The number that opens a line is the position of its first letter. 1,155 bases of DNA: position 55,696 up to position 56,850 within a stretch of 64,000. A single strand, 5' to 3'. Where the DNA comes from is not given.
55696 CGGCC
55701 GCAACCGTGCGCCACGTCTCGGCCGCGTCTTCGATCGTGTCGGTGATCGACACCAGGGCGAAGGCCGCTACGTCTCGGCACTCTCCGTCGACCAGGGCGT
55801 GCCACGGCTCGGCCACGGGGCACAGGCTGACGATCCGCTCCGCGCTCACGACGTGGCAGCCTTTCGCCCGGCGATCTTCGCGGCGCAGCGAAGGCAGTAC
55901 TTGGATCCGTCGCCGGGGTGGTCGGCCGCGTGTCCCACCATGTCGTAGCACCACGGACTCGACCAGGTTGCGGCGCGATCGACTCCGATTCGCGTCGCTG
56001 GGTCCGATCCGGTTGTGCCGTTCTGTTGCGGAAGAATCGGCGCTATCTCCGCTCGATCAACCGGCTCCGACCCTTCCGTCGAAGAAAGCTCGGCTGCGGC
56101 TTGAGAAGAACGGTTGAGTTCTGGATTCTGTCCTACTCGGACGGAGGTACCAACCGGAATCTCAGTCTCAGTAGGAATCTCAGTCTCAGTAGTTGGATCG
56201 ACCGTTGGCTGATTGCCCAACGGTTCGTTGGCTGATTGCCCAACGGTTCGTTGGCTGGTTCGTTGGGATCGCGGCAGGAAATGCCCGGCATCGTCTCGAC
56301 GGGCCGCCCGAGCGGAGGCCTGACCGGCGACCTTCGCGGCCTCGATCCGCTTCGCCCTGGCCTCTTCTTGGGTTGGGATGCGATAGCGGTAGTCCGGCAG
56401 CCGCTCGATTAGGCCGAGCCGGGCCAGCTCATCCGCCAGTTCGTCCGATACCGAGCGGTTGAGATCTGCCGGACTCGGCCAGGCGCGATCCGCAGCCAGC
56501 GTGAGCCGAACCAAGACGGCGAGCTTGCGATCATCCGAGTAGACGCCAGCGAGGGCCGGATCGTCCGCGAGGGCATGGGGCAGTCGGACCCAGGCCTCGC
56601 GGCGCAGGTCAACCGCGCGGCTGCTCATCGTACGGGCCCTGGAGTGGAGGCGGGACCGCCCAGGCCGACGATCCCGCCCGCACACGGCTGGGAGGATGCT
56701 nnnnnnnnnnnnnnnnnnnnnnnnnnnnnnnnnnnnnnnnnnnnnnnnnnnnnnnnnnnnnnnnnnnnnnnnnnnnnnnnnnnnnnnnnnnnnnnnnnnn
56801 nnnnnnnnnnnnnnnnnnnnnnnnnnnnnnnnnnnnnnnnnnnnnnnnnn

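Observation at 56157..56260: DNA-level direct and inverted repeats embedded inside a coding ORF of the element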

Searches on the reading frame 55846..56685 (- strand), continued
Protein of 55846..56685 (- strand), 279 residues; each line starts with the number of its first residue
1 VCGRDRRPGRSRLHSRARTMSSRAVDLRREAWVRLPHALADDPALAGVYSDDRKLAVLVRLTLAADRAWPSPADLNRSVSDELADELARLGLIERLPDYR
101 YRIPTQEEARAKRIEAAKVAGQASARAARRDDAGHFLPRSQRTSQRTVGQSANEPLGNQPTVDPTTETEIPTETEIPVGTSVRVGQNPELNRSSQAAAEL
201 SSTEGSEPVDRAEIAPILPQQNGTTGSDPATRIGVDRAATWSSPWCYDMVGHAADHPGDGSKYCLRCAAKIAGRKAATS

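Call 62: find_encoding_contigs(protein=P0161, flank=10000, max_places=2)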
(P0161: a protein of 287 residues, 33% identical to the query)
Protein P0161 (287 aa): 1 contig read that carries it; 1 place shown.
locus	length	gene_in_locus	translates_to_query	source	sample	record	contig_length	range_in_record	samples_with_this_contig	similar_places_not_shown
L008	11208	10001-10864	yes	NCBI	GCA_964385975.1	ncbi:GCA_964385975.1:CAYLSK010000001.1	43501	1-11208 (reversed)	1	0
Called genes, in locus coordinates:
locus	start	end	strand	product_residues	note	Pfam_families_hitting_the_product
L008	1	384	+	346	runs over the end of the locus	-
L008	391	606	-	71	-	-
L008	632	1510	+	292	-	-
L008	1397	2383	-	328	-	PF09594:GT87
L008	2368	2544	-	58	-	-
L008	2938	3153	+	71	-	PF13384:HTH_23 (weak)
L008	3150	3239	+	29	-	-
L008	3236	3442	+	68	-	-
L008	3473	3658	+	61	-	-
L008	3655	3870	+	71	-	-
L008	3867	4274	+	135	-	-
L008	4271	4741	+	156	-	PF05551:zf-His_Me_endon (weak), PF13392:HNH_3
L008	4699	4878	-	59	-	-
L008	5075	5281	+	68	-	-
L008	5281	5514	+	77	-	-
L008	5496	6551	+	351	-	-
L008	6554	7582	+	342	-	PF18897:Gp3-like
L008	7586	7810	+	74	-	-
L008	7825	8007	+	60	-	-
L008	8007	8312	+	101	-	-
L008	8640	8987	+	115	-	-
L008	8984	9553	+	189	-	-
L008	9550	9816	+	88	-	PF02954:HTH_8 (faint)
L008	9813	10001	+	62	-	-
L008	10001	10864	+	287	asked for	-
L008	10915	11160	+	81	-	-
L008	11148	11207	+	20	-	?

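Call 63: find_encoding_contigs(protein=P0166, flank=10000, max_places=2)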
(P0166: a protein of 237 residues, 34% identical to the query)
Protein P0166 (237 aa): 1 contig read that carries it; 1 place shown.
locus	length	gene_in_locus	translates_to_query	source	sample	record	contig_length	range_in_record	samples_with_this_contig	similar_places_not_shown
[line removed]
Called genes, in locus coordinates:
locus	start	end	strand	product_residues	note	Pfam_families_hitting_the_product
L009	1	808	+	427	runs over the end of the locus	PF00754:F5_F8_type_C, PF22633:F5_F8_type_C_2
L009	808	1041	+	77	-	-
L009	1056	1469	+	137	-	-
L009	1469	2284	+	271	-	-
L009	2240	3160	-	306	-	-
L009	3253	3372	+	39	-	-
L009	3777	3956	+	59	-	-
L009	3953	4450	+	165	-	PF13392:HNH_3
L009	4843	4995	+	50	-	-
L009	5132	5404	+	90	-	-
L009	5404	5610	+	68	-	-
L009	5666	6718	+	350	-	PF09588:YqaJ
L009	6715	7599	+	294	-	-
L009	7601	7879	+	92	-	-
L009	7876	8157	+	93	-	-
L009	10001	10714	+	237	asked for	-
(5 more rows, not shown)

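Call 64: find_encoding_contigs(protein=P0152, flank=10000, max_places=2)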
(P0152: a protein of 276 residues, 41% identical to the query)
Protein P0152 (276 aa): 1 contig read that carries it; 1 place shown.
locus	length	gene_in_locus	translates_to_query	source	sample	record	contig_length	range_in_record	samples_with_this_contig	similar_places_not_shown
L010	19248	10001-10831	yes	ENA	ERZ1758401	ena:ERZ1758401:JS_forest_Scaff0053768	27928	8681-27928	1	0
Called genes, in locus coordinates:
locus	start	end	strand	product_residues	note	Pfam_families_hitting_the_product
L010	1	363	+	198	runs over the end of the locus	PF13392:HNH_3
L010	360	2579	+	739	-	PF02463:SMC_N, PF13476:AAA_23, PF13304:AAA_21 (faint)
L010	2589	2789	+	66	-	-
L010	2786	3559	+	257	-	-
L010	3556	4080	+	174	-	-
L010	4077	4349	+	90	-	PF01381:HTH_3, PF12844:HTH_19 (weak), PF13560:HTH_31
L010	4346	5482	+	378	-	PF02086:MethyltransfD12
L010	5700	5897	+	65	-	-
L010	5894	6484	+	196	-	-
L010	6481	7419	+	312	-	-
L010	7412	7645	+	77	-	-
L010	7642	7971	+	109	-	-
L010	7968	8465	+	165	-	-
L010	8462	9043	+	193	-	-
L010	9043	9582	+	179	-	-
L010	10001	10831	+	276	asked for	-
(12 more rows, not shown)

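Call 77: find_related_loci(query=window:55846-56628:-, collection=genome_contigs, flank=8000)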
Query window:55846-56628:- (260 aa) in genome_contigs; peptide patterns used: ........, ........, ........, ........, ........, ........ (x = any residue, [..] = any of these).
357 stretches matched a pattern, but none encodes a relative of the query by tblastn (E <= 1e-3).

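Call 89: list_cluster_members(proteins=[P0167, window:55846-56628:-, window:55846-56685:-, window:54874-55302:-, window:57528-58541:-])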
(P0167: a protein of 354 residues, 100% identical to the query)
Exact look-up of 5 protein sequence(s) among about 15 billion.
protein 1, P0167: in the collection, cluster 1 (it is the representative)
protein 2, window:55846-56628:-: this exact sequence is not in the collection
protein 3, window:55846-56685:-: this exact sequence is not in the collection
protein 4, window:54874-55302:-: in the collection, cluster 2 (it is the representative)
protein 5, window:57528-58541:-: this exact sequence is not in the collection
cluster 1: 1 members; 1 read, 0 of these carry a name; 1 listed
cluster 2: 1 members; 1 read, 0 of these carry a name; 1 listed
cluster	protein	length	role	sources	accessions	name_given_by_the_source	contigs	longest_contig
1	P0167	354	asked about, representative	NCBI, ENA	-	-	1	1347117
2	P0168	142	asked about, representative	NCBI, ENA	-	-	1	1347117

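Call 99: predict_structure(alignment_id=A5)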
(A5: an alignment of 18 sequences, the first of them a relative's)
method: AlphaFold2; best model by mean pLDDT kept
length: 287 residues; sequences in the alignment: 18
mean_pLDDT: 70.1   pTM: 0.35
mean pLDDT of the five models: 70.1, 68.3, 67.5, 66.1, 65.8
residues with pLDDT >= 90: 111; 70-90: 47; 50-70: 34; < 50: 95
segments of 3 or more residues with pLDDT < 50: 1-16, 96-108, 114-178
pLDDT, mean of each block of 10 residues (from residue 1): 36 50 82 90 89 95 92 92 70 50 48 46 33 33 38 39 38 42 92 94 94 89 97 97 95 95 89 65 59
secondary structure, 60 per line:
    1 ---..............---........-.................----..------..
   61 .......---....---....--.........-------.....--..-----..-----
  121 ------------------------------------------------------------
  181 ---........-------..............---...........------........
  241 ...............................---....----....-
elements in order: H4-17 H21-28 H30-46 H59-67 E71-74 E78-81 H84-92 H100-104 H184-191 H199-212 H216-226 H233-271 H275-278 H283-286

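Call 101: fold_search(model_id=the predicted structure, library=pdb)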
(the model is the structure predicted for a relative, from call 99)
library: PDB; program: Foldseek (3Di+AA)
matches with E <= 10: 223; with E <= 0.001: 0
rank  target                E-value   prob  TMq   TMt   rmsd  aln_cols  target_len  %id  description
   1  2bgc_F                9.1e-01  0.30  0.16  0.19   7.8        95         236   12  PrfA-G145S, a constitutive active mutant of the Transcriptional Regulator In L.monocytogenes (released 2005-04-14)
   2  2xkp_A                9.1e-01  0.28  0.17  0.22   7.9       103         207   13  NtcA from Synechococcus elongatus: active and inactive (released 2010-08-18)
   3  3mzh_A                1.0e+00  0.18  0.16  0.19   9.0       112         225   13  Crystal structure of cAMP receptor protein from mycobacterium tuberculosis in complex with cAMP and its DNA binding el (released 2011-06-08)
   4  3s2w_G                1.2e+00  0.23  0.17  0.33   7.2       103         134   10  The crystal structure of a MarR transcriptional regulator from Methanosarcina mazei Go1 (released 2011-06-22)
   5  9f5w_H                1.3e+00  0.02  0.08  0.09  45.8       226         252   15  Human condensin II - M18BP1 complex (released 2025-07-02)
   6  22oz_B                1.5e+00  0.13  0.17  0.28   9.5       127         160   13  Structural insights into HpaR-mediated recognition of hrpX and hrpG in Xanthomonas campestris pv. campestris (released 2026-03-11)
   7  4qvg_A                1.6e+00  0.28  0.17  0.15   4.4        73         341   16  Crystal structure of S-adenosylmethionine-dependent methyltransferase SibL in its apo form (released 2015-05-27)
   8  5kbj_C                1.6e+00  0.12  0.17  0.33   8.5       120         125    8  Structure of Rep-DNA complex (released 2016-06-29)
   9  4p9f_B                1.7e+00  0.20  0.16  0.21   4.9        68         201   19  E. coli McbR/YncC (released 2015-01-14)
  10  8eju_A                1.7e+00  0.20  0.17  0.19   7.5        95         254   15  The crystal structure of Pseudomonas putida PcaR (released 2024-03-20)
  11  3s2w_E                1.8e+00  0.18  0.17  0.33   7.3       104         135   10  The crystal structure of a MarR transcriptional regulator from Methanosarcina mazei Go1 (released 2011-06-22)
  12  2bgc_D                1.8e+00  0.06  0.12  0.15  16.4       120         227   11  PrfA-G145S, a constitutive active mutant of the Transcriptional Regulator In L.monocytogenes (released 2005-04-14)
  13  4aih_B                1.9e+00  0.15  0.17  0.32   7.8       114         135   10  Crystal structure of RovA from Yersinia in its free form (released 2012-09-12)
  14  6qw2_A                1.9e+00  0.14  0.15  0.17   7.5        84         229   13  The Transcriptional Regulator PrfA-A218G mutant from Listeria Monocytogenes (released 2020-04-01)
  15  3jag_TT               1.9e+00  0.08  0.13  0.25  13.7       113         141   13  Structure of a mammalian ribosomal termination complex with ABCE1, eRF1(AAQ), and the UAA stop codon (released 2015-08-12)
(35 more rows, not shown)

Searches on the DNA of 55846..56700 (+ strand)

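Call 19: search_dna_similar(query=window:55846-56700:+, collection=phages, mode=distant, max_evalue=0.001)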
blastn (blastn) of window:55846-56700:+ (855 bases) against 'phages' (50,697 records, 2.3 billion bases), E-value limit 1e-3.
No match.
